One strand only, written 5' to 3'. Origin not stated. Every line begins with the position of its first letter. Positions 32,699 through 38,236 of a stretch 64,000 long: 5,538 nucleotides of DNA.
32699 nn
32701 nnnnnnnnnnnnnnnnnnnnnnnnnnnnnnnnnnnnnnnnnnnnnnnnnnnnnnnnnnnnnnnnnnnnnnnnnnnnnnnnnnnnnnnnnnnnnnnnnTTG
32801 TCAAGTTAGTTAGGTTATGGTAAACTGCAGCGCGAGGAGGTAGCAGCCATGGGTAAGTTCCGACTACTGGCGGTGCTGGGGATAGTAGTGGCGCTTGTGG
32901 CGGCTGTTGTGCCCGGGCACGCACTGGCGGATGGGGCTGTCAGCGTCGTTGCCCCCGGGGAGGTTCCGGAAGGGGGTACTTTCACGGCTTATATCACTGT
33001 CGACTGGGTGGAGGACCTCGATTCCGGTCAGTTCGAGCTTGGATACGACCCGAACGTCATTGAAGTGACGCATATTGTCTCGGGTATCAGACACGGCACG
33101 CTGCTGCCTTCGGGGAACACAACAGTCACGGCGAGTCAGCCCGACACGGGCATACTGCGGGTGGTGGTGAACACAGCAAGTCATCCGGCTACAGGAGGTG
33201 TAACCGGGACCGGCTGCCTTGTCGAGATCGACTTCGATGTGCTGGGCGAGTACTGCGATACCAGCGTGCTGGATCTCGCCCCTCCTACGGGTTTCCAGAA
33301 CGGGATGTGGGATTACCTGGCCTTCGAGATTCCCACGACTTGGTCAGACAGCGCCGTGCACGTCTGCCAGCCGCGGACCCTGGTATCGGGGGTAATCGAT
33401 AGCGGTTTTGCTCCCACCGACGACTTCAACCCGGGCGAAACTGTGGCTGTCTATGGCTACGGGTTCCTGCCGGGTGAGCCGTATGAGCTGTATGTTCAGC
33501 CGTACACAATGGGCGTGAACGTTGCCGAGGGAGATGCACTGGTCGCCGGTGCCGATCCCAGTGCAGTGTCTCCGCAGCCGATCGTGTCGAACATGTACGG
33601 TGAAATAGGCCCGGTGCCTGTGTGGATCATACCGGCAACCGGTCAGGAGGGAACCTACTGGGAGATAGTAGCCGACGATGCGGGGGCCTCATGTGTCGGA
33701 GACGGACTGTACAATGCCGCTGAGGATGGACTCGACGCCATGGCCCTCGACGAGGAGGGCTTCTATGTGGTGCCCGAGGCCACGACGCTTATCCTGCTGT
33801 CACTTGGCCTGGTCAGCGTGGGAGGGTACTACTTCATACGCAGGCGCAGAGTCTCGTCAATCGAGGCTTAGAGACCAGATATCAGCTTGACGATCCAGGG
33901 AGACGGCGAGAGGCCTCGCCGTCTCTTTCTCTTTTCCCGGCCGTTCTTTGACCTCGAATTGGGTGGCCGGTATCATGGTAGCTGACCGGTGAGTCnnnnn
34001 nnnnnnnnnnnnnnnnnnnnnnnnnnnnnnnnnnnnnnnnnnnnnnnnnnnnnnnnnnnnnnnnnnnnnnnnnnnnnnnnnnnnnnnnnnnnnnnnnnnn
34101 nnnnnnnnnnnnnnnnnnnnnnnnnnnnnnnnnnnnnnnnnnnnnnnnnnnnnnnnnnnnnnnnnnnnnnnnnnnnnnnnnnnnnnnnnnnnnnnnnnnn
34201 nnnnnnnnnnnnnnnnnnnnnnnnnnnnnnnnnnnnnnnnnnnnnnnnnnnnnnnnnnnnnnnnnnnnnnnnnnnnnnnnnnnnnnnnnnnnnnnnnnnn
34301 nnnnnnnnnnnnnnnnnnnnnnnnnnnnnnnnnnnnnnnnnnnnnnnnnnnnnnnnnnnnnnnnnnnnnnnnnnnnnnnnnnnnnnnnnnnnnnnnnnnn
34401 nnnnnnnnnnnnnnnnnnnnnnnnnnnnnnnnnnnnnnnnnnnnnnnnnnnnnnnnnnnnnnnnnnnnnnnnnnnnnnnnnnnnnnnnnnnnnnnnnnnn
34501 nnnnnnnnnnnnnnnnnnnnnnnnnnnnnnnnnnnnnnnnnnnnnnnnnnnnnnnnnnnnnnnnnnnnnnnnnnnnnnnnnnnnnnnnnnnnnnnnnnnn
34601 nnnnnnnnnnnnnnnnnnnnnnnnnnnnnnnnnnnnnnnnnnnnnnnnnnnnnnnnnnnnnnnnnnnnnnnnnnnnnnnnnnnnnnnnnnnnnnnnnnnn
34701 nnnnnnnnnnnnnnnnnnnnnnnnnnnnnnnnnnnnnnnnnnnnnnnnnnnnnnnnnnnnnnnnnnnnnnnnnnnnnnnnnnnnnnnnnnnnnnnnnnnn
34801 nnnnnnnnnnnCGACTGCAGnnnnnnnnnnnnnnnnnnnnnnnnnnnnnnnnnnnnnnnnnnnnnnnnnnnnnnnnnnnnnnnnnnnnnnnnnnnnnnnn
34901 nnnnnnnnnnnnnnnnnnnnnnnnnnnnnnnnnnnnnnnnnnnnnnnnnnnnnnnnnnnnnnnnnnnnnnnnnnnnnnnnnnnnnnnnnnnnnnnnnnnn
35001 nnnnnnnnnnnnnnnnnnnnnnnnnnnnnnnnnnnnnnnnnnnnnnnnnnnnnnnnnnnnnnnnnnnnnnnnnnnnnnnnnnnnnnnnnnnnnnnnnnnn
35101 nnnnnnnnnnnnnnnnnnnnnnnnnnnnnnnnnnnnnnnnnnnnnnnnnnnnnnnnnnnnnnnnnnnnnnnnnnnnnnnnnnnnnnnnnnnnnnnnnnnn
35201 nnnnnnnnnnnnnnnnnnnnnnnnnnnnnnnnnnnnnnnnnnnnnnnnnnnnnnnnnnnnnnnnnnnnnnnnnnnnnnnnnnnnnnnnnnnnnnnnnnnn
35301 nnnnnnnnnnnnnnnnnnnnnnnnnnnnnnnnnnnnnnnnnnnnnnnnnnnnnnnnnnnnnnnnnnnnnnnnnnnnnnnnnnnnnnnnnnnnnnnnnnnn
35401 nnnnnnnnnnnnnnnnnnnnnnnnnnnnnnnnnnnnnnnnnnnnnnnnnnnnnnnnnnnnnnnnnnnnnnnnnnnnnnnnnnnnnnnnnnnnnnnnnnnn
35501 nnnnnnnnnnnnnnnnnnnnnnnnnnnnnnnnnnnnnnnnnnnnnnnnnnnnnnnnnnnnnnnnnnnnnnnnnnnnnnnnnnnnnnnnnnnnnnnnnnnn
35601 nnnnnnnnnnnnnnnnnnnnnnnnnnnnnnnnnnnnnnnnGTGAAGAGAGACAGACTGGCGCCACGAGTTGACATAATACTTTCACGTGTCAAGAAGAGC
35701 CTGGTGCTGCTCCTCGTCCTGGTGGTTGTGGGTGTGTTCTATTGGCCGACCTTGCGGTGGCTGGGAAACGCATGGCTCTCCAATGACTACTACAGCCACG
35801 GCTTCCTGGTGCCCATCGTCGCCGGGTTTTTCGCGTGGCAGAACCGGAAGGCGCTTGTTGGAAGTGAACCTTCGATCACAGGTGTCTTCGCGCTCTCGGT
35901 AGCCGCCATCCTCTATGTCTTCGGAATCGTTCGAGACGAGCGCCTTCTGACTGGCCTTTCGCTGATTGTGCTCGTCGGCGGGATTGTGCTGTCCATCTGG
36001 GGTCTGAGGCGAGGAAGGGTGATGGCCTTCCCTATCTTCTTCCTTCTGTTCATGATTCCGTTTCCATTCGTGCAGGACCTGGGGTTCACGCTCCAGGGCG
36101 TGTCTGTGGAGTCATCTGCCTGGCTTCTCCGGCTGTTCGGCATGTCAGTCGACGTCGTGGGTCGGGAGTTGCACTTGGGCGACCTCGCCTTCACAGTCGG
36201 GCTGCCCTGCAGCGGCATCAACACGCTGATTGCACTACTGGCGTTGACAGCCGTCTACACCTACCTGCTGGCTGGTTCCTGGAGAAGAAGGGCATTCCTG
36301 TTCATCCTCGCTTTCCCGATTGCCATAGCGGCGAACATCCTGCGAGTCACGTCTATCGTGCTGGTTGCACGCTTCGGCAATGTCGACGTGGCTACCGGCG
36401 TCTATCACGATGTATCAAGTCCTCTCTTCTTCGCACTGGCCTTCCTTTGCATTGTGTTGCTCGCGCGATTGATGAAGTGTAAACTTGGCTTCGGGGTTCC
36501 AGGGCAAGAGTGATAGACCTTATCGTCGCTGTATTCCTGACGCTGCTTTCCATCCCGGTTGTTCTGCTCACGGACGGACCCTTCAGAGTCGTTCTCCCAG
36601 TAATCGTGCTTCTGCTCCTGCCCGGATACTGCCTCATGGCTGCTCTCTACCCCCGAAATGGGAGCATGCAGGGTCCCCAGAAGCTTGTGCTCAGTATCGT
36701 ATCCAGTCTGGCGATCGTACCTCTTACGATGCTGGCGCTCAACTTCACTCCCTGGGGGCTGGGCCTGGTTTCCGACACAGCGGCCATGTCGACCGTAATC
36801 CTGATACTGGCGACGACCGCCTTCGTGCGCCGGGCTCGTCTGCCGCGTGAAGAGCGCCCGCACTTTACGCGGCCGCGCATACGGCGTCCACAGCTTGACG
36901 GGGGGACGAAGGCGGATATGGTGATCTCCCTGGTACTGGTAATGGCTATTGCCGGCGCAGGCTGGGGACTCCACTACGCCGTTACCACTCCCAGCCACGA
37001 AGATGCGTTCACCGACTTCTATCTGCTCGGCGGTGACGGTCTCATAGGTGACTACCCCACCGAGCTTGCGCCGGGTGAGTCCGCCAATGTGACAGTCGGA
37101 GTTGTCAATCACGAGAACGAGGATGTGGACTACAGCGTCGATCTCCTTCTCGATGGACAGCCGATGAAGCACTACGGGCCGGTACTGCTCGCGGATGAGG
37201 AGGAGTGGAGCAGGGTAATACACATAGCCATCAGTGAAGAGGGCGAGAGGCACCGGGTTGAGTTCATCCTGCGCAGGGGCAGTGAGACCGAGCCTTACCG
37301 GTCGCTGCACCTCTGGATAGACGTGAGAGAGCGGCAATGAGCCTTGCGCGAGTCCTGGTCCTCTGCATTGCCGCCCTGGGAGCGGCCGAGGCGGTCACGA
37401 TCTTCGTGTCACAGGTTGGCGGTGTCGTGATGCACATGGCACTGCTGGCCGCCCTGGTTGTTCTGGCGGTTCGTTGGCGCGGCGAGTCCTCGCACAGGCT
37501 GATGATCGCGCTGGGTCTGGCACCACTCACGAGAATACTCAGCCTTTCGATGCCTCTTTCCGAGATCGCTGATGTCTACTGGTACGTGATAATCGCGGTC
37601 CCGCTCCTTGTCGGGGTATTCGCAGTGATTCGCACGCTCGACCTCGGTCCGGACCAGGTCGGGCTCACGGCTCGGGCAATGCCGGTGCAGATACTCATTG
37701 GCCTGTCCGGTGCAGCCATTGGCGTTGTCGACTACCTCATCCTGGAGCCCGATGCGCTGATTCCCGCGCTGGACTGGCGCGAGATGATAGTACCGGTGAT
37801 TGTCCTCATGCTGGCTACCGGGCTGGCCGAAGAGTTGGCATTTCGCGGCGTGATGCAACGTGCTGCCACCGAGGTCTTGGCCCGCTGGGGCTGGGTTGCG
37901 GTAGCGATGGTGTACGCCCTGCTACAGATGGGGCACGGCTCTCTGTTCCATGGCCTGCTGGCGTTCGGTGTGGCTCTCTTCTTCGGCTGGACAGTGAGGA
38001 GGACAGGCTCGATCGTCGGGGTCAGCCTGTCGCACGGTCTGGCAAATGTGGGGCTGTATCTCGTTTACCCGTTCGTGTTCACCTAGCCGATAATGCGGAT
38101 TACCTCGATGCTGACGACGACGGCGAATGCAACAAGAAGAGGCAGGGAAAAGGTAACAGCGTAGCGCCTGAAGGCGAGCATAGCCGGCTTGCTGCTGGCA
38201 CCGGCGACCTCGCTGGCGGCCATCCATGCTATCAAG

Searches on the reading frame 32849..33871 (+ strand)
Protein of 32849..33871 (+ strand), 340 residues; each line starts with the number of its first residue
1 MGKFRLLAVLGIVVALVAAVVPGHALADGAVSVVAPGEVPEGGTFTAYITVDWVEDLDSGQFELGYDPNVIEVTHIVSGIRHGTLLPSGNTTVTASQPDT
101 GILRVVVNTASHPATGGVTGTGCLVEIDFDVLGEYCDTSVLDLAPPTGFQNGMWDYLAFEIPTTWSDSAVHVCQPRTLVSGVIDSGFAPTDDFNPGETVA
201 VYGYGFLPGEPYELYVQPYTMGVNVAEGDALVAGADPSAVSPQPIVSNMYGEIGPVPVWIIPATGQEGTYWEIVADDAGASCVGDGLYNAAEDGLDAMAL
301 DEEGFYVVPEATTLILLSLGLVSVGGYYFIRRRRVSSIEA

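Call 65: search_protein_families(library=pfam, proteins=[window:32849-33871:+], max_evalue=0.001)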
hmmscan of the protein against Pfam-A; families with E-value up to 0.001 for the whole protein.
window:32849-33871:+ (340 aa): 1 family
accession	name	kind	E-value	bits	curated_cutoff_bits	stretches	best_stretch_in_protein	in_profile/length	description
PF00963.24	Cohesin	-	4.1e-07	30.7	24.1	1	37-134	9-104/139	Cohesin domain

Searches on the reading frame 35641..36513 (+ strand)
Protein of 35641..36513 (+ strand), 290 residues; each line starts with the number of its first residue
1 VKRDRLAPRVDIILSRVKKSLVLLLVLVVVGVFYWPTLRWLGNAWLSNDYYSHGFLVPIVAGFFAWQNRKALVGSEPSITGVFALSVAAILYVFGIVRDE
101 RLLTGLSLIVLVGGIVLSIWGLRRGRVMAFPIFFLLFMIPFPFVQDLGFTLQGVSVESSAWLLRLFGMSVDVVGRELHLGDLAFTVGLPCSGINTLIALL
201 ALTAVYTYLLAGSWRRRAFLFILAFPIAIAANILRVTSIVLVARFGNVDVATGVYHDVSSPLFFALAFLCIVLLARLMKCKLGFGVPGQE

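Call 65: search_protein_families(library=pfam, proteins=[window:35641-36513:+], max_evalue=0.001)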
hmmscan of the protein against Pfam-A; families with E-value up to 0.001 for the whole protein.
window:35641-36513:+ (290 aa): 1 family
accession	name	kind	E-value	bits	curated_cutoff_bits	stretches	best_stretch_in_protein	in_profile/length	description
PF09721.15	Exosortase_EpsH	-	5.1e-55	187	25.7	1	28-277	2-253/254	Transmembrane exosortase (Exosortase_EpsH)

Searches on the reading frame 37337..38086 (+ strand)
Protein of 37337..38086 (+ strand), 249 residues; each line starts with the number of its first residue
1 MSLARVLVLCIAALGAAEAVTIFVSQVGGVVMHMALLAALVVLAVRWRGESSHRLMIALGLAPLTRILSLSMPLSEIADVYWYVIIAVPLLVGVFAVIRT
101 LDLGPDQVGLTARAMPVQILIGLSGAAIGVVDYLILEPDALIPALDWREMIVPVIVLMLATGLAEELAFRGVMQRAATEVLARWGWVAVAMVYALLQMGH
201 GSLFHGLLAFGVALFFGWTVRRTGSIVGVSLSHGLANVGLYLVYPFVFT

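Call 65: search_protein_families(library=pfam, proteins=[window:37337-38086:+], max_evalue=0.001)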
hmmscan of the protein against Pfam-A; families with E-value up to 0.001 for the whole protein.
window:37337-38086:+ (249 aa): 1 family
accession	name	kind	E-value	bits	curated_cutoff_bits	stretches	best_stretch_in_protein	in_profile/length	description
PF02517.21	Rce1-like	-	1.9e-13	50.9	22.4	1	150-238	4-92/93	Type II CAAX prenyl endopeptidase Rce1-like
